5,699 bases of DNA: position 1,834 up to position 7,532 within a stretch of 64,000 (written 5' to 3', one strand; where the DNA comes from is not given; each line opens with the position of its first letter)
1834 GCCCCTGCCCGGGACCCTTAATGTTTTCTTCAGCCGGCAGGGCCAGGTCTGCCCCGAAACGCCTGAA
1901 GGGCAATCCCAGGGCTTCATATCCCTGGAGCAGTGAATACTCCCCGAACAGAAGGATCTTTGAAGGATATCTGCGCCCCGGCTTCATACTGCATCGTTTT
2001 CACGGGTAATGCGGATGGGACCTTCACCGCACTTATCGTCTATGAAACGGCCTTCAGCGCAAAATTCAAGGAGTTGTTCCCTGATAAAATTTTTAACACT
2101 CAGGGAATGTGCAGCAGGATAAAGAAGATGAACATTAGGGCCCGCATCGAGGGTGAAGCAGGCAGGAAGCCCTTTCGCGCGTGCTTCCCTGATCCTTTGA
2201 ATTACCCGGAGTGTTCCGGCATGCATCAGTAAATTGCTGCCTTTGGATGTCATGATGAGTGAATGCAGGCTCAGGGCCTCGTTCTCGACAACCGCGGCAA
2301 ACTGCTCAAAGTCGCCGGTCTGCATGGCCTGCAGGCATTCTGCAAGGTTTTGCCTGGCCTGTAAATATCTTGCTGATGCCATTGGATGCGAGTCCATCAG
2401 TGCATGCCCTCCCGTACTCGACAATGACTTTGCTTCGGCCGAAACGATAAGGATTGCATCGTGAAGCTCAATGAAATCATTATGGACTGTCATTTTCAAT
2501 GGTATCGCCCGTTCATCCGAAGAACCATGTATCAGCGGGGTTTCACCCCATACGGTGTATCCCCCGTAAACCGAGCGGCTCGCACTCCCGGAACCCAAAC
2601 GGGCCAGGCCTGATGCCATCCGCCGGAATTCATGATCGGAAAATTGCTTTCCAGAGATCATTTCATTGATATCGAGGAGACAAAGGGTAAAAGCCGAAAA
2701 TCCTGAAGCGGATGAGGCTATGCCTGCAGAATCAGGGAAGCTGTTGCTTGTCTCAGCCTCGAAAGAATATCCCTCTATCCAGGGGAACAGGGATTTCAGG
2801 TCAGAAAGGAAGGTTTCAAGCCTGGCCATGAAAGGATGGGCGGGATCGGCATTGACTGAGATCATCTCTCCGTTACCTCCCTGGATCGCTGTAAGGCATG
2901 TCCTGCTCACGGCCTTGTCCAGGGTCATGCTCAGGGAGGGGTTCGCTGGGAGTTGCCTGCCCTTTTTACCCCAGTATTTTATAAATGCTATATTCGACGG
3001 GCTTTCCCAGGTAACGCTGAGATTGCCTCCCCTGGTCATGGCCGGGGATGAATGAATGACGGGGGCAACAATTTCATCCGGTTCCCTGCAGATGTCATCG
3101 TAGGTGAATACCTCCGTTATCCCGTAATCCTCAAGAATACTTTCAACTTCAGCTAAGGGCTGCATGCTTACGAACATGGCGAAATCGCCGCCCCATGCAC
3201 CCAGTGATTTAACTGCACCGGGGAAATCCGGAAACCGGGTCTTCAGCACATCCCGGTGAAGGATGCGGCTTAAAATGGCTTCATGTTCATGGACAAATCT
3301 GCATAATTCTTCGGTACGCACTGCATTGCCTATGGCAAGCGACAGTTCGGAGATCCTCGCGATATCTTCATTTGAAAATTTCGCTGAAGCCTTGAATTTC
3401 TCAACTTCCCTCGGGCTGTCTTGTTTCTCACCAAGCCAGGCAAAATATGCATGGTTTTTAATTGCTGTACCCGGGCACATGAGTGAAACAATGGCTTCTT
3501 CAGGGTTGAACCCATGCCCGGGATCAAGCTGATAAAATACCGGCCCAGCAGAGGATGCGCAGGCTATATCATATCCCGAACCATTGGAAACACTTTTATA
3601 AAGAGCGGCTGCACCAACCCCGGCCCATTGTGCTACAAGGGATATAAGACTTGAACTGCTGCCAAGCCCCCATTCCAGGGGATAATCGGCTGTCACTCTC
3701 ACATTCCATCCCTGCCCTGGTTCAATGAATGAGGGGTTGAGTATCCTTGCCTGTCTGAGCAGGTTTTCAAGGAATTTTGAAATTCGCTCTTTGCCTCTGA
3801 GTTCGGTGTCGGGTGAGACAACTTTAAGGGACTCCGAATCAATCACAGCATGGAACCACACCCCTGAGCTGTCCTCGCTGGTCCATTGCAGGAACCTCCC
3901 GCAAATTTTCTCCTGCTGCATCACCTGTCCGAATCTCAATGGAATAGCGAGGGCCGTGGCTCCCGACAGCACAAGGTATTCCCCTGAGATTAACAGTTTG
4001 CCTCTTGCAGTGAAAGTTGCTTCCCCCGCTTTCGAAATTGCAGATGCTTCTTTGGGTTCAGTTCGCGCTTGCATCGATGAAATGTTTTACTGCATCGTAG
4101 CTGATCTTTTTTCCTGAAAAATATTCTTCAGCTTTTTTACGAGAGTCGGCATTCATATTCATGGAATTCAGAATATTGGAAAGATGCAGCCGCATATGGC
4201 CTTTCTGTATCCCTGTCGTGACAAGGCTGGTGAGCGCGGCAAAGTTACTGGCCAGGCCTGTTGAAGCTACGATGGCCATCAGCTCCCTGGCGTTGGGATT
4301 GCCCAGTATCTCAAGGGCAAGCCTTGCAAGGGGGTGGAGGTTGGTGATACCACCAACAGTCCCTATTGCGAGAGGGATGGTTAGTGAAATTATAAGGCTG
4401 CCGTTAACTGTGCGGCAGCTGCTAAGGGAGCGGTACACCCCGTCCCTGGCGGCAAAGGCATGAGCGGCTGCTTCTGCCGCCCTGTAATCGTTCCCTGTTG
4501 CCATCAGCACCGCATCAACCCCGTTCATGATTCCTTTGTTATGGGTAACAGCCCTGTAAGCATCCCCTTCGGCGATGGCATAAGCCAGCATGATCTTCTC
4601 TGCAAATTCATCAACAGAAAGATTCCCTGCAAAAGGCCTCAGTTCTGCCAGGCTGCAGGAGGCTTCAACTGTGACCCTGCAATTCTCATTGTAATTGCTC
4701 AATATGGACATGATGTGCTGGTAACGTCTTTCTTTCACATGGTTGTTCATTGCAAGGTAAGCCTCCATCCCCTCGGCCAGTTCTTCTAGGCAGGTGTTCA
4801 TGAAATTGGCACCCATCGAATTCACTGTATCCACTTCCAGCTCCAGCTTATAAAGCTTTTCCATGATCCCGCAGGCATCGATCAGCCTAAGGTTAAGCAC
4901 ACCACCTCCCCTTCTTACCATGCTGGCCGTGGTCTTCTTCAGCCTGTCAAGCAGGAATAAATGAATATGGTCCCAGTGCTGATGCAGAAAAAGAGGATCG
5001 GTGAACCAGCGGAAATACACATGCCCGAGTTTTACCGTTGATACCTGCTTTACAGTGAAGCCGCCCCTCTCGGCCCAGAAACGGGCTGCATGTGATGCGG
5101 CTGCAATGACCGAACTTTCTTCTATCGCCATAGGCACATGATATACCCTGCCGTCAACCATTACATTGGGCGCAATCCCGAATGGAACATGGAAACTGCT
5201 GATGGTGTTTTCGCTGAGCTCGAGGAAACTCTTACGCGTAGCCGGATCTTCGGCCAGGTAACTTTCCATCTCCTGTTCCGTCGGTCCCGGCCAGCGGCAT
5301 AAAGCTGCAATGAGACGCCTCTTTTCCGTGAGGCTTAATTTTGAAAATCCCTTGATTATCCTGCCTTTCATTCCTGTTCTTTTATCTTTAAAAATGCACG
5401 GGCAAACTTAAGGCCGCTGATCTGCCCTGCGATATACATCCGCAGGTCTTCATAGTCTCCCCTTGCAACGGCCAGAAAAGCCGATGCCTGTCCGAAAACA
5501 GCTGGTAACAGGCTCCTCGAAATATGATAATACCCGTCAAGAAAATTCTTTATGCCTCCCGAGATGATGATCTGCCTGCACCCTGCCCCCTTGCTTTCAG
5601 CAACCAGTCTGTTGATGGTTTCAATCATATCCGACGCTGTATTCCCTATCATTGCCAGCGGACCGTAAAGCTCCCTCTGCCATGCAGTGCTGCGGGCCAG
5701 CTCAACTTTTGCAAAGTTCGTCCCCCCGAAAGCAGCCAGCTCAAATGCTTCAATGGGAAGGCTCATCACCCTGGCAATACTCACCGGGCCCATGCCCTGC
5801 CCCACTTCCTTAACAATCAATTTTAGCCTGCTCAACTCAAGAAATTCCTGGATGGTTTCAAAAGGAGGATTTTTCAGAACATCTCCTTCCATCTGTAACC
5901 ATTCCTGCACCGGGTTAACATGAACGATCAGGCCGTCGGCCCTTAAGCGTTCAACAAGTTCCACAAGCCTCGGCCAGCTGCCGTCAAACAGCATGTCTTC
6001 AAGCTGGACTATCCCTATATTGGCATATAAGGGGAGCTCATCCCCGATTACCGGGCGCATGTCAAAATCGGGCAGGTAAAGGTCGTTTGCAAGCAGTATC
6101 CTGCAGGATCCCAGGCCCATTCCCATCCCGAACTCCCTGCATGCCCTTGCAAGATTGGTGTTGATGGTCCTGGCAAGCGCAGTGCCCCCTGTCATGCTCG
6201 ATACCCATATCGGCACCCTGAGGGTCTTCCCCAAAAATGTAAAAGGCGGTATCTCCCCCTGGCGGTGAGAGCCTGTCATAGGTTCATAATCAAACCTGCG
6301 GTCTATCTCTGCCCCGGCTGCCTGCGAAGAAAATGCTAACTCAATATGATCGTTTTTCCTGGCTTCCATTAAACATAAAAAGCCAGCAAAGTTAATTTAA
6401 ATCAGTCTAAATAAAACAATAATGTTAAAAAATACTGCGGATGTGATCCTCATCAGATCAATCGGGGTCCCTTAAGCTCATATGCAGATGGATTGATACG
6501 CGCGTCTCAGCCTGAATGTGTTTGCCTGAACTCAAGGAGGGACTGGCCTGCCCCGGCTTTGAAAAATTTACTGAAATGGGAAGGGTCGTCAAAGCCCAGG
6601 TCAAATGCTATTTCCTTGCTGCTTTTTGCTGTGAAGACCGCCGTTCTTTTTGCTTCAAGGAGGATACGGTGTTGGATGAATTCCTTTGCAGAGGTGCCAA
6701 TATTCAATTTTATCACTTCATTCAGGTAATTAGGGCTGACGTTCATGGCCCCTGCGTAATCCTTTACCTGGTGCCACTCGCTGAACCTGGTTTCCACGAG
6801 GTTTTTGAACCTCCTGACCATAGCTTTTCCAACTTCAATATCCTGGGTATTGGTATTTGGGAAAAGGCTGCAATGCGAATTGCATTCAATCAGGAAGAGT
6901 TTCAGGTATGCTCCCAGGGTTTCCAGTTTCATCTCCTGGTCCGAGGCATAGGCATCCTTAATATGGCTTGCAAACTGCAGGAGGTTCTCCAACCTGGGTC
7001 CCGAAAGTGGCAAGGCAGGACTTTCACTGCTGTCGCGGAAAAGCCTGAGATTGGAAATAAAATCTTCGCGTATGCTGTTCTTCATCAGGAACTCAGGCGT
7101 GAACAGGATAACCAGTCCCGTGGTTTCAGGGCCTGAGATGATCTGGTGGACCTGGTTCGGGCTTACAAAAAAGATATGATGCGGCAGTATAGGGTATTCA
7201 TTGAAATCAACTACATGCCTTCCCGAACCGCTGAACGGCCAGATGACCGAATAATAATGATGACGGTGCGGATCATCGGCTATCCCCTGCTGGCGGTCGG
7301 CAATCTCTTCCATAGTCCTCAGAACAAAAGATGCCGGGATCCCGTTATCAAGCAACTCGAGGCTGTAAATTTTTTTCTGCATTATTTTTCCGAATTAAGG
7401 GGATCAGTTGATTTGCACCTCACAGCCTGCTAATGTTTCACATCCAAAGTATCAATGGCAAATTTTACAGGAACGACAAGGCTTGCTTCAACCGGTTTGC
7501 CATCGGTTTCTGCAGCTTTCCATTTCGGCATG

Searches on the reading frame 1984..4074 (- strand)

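Call 10: search_protein_families(library=pfam, proteins=[window:1984-4074:-], max_evalue=0.00001)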
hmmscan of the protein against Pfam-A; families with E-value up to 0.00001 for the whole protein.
window:1984-4074:- (696 aa): 3 families
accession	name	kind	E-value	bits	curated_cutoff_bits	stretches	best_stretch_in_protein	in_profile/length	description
PF22700.2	MVD-like_N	-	1.3e-34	119.6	27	1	359-511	2-148/157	Diphosphomevalonate decarboxylase-like N-terminal domain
PF18376.6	MDD_C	-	1.4e-10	41.7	23.2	1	541-666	3-132/186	Mevalonate 5-diphosphate decarboxylase C-terminal domain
PF00288.32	GHMP_kinases_N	-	1e-07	32.5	22.3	0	437-492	17-68/87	GHMP kinases N terminal domain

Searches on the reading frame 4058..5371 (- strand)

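Call 10: search_protein_families(library=pfam, proteins=[window:4058-5371:-], max_evalue=0.00001)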
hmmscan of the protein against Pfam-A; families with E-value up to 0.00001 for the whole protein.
window:4058-5371:- (437 aa): 1 family
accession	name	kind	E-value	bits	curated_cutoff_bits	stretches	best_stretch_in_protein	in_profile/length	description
PF00368.23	HMG-CoA_red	-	1.5e-85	287.9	27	1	16-396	4-367/368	Hydroxymethylglutaryl-coenzyme A reductase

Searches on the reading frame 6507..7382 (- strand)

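Call 10: search_protein_families(library=pfam, proteins=[window:6507-7382:-], max_evalue=0.00001)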
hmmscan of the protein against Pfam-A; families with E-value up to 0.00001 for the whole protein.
window:6507-7382:- (291 aa): 3 families
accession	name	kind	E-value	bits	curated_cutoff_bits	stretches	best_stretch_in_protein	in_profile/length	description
PF12833.13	HTH_18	-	8.5e-19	68.1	33.6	1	209-287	1-79/80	Helix-turn-helix domain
PF02311.25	AraC_binding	-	1.6e-07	31.6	21.1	1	30-125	10-99/135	AraC-like ligand binding domain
PF00165.29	HTH_AraC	-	1.2e-06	29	26.6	0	256-287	12-42/42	Bacterial regulatory helix-turn-helix proteins, AraC family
